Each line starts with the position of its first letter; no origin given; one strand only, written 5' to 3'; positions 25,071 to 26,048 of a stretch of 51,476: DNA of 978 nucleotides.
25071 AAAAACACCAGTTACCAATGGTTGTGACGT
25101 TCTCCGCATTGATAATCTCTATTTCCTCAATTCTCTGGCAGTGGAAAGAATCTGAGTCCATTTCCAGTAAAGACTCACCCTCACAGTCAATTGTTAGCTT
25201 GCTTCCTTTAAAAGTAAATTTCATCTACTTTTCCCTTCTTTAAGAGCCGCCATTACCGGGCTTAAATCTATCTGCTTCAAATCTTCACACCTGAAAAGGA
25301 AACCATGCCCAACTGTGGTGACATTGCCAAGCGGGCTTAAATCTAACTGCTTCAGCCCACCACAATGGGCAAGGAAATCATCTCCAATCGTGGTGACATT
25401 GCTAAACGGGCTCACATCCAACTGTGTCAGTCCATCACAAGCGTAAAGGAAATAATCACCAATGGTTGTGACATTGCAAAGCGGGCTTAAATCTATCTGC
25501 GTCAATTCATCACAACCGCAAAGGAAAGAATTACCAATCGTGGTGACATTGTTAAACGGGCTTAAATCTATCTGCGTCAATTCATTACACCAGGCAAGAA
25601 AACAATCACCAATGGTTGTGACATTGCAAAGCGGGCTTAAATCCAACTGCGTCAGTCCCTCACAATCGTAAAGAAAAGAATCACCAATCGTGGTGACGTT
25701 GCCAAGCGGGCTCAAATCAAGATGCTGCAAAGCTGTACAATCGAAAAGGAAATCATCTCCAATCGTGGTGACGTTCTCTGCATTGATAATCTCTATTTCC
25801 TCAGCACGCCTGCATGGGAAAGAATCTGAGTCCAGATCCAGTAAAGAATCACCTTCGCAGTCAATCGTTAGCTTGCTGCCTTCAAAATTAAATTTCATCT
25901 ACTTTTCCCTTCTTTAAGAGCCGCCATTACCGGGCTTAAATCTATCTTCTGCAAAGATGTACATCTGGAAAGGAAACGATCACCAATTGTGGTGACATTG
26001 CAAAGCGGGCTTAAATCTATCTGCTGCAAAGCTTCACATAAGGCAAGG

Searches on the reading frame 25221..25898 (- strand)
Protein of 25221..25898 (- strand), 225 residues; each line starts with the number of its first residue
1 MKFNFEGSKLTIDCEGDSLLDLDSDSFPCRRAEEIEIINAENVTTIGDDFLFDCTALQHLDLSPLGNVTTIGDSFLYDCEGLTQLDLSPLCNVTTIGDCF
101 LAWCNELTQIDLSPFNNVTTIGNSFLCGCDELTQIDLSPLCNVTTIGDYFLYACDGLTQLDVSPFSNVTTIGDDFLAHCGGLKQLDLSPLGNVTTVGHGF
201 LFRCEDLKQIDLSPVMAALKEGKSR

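Call 14: search_protein_families(library=pfam, proteins=[window:25221-25898:-], max_evalue=0.01)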
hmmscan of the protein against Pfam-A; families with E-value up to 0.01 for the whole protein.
window:25221-25898:- (225 aa): 4 families
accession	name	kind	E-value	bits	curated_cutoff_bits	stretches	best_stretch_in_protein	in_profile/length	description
PF13306.12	LRR_5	-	2.1e-31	108.9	27.7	2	29-157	10-126/127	BspA type Leucine rich repeat region (6 copies)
PF13855.12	LRR_8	-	5.6e-11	42.5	27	1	38-88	8-57/61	Leucine rich repeat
PF12799.13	LRR_4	-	9.9e-09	35.6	27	0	107-138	3-31/44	Leucine Rich repeats (2 copies)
PF23952.1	LRR_EndoS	-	0.0028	18.3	27.9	0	111-188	37-114/116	Endo-beta-N-acetylglucosaminidase EndoS LRR domain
